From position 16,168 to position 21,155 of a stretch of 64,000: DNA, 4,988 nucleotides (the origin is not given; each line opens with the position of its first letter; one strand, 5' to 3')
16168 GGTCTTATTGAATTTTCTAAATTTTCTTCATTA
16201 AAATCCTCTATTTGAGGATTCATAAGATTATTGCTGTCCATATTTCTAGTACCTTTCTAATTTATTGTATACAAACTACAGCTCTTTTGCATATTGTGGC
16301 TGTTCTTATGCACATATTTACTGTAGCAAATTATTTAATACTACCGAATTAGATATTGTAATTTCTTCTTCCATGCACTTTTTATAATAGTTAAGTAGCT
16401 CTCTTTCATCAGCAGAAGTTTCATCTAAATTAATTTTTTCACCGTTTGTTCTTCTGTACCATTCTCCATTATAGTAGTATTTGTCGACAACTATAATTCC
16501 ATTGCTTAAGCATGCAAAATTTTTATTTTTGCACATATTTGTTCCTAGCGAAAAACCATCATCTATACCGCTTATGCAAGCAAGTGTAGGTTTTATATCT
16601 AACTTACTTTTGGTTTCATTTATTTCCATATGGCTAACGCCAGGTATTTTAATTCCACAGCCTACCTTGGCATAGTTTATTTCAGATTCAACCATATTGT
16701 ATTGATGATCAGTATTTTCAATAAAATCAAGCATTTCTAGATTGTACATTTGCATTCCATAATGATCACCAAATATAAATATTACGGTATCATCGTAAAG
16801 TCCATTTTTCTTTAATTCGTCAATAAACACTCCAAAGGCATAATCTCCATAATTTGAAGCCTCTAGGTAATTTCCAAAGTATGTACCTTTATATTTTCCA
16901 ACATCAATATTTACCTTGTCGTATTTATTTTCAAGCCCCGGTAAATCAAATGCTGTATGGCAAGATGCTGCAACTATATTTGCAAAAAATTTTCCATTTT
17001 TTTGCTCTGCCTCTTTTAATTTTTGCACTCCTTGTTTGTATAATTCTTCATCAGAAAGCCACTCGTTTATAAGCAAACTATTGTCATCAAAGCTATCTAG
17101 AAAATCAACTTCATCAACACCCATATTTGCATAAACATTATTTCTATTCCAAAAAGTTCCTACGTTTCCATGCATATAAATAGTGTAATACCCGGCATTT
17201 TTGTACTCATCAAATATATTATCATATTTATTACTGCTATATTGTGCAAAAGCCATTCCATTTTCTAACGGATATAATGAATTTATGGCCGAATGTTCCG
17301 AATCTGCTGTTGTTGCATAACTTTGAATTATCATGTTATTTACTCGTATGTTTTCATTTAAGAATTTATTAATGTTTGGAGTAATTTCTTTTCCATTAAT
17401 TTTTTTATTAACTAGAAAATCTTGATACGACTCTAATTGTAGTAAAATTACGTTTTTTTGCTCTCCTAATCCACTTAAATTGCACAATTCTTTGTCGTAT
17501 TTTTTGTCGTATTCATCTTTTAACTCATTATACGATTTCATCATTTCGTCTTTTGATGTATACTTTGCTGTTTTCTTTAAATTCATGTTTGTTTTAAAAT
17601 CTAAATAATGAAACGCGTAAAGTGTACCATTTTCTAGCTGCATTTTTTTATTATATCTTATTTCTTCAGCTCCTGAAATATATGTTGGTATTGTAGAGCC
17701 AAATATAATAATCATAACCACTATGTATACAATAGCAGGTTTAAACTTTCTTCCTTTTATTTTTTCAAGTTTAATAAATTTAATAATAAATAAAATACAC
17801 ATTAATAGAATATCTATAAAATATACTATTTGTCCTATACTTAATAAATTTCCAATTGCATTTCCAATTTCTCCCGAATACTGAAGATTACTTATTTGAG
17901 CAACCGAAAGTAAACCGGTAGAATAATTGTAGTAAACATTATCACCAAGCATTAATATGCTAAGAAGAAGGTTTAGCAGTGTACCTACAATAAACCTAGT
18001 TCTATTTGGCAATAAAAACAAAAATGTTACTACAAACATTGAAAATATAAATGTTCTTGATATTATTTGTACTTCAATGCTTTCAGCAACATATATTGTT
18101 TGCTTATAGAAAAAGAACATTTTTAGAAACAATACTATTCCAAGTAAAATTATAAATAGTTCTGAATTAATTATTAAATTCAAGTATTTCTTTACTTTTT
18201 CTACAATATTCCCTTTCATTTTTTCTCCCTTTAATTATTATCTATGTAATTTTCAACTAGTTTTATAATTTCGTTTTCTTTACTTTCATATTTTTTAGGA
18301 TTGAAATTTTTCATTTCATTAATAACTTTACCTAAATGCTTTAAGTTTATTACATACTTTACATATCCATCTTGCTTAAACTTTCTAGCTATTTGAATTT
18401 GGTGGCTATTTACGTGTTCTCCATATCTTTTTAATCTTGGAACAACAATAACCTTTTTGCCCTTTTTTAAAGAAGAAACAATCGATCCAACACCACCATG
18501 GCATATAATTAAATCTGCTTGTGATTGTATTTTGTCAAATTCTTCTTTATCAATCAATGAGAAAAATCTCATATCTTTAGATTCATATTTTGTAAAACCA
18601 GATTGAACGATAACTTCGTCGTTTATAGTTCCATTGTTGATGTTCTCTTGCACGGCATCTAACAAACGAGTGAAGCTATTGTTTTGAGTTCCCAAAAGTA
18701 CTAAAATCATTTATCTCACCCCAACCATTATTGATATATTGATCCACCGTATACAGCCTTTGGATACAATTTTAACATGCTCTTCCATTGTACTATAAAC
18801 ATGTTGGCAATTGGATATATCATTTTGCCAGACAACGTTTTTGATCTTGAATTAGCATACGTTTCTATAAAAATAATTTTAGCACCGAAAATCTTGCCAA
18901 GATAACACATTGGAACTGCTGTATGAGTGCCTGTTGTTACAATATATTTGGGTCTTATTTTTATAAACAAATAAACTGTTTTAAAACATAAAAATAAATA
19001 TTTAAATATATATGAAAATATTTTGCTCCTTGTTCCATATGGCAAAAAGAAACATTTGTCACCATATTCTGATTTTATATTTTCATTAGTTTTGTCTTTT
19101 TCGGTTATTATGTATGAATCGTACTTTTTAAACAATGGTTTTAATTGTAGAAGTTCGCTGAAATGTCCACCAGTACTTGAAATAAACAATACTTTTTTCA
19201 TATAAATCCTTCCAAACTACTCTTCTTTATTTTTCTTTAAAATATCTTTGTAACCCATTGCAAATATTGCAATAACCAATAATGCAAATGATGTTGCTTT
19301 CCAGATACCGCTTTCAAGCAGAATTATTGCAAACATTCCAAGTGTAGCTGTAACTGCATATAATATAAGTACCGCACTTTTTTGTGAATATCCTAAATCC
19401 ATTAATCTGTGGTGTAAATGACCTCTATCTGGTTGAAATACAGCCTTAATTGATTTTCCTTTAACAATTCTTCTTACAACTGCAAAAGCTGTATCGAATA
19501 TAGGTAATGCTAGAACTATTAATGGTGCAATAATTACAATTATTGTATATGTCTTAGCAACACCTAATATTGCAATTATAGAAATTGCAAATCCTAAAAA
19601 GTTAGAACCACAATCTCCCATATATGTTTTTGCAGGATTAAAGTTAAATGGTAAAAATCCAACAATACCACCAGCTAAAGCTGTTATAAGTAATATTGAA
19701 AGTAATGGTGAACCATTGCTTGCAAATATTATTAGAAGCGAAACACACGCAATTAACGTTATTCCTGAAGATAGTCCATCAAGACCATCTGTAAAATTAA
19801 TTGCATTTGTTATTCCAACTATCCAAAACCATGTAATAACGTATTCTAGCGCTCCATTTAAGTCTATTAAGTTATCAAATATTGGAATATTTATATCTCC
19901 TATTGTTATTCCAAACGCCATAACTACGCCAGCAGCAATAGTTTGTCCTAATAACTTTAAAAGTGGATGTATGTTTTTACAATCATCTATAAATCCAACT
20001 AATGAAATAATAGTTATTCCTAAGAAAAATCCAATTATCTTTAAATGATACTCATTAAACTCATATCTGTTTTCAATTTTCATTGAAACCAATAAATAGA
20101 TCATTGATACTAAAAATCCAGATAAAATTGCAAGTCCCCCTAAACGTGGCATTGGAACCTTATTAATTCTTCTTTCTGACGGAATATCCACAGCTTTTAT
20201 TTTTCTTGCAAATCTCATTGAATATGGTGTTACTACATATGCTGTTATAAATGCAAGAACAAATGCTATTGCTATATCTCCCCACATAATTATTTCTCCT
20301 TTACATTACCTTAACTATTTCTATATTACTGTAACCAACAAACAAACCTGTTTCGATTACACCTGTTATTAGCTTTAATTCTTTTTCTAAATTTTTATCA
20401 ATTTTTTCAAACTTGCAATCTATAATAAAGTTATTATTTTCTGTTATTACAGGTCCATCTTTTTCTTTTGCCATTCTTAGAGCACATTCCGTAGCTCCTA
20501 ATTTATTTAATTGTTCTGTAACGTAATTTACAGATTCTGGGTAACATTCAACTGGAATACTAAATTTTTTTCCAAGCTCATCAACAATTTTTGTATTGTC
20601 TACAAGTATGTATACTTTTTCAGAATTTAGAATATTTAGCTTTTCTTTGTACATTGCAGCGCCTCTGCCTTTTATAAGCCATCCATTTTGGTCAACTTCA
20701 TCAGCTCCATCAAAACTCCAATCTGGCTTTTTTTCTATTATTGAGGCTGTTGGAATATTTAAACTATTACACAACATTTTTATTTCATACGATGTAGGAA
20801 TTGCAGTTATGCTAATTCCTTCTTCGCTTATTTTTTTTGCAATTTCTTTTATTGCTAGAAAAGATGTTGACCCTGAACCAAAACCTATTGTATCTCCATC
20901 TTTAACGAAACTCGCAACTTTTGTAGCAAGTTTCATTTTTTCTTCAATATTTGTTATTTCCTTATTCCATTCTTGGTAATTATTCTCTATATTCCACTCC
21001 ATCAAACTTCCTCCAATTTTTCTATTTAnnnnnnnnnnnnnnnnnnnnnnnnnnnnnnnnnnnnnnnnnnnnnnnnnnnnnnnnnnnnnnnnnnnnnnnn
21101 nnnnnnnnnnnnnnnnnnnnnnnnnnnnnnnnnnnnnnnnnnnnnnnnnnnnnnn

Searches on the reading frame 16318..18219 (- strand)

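Call 73: search_protein_families(library=pfam, proteins=[window:16318-18219:-], max_evalue=0.00001)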
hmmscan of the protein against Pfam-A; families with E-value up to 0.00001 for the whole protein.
window:16318-18219:- (633 aa): 2 families
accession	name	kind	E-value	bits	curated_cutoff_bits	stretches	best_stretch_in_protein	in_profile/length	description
PF00884.28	Sulfatase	-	1.3e-28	100.7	25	1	255-489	1-244/301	Sulfatase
PF01663.27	Phosphodiest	-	8.6e-06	26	23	0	278-519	18-249/342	Type I phosphodiesterase / nucleotide pyrophosphatase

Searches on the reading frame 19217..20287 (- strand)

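Call 72: search_protein_families(library=pfam, proteins=[window:19217-20287:-], max_evalue=0.00001)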
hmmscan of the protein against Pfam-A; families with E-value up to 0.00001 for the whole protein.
window:19217-20287:- (356 aa): 1 family
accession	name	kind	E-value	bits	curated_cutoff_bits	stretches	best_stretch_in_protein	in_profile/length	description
PF00953.26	Glycos_transf_4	-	1.8e-40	139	27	1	85-242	2-159/160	Glycosyl transferase family 4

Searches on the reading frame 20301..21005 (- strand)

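Call 72: search_protein_families(library=pfam, proteins=[window:20301-21005:-], max_evalue=0.00001)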
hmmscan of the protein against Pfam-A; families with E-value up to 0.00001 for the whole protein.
window:20301-21005:- (234 aa): 2 families
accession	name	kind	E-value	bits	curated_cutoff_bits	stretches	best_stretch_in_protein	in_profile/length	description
PF06026.20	Rib_5-P_isom_A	-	2.1e-49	167.9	26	1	68-227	2-164/173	Ribose 5-phosphate isomerase A (phosphoriboisomerase A)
PF00455.28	DeoRC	-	1.4e-09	38.5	31.8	1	19-58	2-41/160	DeoR C terminal sensor domain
